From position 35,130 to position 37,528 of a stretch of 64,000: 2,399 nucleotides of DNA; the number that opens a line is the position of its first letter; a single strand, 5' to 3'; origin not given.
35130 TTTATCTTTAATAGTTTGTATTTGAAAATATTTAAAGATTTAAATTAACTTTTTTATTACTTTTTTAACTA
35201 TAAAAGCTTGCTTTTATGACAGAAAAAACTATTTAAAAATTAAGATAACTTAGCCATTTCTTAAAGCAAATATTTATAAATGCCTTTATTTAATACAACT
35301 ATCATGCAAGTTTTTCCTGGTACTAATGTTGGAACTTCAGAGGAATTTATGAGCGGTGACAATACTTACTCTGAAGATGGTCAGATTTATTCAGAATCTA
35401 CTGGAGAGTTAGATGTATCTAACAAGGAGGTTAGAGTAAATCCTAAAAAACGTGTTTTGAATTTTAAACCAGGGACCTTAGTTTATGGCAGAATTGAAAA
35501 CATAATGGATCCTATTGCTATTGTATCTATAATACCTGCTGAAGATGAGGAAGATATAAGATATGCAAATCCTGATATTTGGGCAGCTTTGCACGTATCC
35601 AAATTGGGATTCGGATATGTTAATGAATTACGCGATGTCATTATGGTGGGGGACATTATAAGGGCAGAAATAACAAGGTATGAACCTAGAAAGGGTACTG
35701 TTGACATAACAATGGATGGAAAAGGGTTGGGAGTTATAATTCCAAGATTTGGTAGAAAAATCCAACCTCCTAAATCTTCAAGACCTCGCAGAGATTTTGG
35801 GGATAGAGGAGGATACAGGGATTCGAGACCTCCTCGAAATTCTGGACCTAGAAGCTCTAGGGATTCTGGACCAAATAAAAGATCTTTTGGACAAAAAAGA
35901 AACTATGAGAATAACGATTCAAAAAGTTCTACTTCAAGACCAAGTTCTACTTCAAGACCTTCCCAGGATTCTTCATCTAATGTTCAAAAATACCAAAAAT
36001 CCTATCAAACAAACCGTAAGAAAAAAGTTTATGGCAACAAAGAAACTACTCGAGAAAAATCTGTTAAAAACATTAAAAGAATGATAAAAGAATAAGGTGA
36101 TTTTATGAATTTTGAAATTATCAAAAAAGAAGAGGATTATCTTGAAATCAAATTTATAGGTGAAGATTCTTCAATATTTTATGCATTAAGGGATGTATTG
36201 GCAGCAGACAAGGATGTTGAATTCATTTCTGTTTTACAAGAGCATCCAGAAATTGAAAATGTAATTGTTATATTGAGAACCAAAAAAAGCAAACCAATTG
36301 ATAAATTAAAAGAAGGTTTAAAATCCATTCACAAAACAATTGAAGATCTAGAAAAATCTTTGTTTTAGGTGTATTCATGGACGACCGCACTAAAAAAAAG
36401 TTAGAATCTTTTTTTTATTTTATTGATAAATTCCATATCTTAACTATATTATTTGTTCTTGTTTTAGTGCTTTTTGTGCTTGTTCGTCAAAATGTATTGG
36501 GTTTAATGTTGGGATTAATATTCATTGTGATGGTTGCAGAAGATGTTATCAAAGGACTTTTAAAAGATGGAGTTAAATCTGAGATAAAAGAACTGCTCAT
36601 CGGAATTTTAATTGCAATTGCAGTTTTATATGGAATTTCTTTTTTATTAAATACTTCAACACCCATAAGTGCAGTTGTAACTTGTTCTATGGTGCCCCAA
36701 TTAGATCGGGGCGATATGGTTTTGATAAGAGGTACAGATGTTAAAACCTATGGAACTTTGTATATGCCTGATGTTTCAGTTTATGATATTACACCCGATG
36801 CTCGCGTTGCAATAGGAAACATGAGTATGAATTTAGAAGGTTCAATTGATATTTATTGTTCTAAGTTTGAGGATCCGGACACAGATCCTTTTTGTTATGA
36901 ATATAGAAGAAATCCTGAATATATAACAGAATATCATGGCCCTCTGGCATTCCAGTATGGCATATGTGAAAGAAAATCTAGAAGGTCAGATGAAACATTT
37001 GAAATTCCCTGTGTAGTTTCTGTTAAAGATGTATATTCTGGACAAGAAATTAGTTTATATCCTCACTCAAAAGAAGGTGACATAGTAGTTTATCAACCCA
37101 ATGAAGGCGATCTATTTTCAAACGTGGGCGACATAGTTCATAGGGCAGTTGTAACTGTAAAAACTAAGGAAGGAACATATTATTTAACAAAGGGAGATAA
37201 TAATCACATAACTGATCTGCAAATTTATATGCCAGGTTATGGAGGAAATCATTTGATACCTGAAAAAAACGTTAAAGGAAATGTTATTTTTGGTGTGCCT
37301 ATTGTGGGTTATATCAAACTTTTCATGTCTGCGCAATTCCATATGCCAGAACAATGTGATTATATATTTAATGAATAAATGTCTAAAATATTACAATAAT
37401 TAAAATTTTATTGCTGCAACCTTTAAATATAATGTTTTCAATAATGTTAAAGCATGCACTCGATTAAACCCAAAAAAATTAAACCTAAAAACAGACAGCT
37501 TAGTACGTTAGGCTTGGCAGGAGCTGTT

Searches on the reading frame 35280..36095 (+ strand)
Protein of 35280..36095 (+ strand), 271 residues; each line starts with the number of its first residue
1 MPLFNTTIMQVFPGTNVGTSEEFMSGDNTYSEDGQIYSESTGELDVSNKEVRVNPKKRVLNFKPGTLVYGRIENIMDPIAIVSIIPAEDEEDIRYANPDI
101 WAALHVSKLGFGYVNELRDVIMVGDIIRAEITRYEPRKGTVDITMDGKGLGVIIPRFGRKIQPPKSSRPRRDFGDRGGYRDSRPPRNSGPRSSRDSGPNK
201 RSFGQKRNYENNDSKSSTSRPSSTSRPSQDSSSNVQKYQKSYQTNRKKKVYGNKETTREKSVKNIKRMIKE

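Call 61: search_protein_families(library=ncbifam, proteins=[window:35280-36095:+], max_evalue=0.01)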
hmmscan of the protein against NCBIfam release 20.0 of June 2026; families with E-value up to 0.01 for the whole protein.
window:35280-36095:+ (271 aa): 5 families
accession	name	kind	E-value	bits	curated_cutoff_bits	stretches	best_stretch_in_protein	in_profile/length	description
NF034126.3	PRK09521.1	equivalog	8.6e-29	100.6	90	1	11-154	3-144/180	exosome complex RNA-binding protein Csl4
NF003181.1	PRK04163.1-1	equivalog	4.9e-08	32.4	200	1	11-153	5-138/221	exosome complex RNA-binding protein Rrp4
NF003063.0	PRK03987.1-2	equivalog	0.00042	19.6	430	1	102-145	36-79/262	translation initiation factor IF-2 subunit alpha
NF004952.0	PRK06299.1-2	equivalog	0.0016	16.9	524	1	56-145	210-286/580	30S ribosomal protein S1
NF003066.0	PRK03987.1-6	equivalog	0.0028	16.9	503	1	102-145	39-82/275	translation initiation factor IF-2 subunit alpha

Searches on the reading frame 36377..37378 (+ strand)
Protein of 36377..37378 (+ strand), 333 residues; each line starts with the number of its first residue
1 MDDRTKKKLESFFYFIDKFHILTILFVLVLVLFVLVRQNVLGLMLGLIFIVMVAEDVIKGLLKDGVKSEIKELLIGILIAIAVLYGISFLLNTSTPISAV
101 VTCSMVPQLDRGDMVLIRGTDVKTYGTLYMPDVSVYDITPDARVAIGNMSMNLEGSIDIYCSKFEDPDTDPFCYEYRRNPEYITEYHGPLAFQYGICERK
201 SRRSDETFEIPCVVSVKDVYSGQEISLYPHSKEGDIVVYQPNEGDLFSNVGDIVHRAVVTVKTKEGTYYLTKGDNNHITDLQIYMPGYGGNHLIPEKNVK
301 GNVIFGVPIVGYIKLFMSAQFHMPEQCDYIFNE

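Call 59: find_encoding_contigs(protein=window:36377-37378:+, flank=3000, max_places=10)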
Protein window:36377-37378:+ (333 aa): 8 contigs read that carry it; 5 places shown.
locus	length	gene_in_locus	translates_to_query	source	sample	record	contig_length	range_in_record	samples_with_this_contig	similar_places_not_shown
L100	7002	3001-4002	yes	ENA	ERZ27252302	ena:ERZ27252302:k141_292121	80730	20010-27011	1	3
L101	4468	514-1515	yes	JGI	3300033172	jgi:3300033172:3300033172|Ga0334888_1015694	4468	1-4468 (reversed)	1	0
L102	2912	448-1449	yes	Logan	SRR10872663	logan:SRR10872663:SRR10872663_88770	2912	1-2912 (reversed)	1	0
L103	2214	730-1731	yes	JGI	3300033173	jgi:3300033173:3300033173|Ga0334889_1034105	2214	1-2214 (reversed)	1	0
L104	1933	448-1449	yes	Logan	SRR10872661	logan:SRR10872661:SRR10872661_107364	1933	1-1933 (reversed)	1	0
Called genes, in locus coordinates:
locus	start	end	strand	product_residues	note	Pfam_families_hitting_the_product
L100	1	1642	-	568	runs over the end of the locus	PF00999:Na_H_Exchanger, PF02254:TrkA_N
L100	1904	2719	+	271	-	-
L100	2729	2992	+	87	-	PF13656:RNA_pol_L_2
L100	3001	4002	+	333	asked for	-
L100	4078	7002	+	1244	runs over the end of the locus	-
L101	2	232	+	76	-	?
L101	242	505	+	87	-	PF13656:RNA_pol_L_2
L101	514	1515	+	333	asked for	-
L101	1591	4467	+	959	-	?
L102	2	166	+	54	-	?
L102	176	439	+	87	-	PF13656:RNA_pol_L_2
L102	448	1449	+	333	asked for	-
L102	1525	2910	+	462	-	?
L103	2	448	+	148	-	?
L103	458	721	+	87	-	PF13656:RNA_pol_L_2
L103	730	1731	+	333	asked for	-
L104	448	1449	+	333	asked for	-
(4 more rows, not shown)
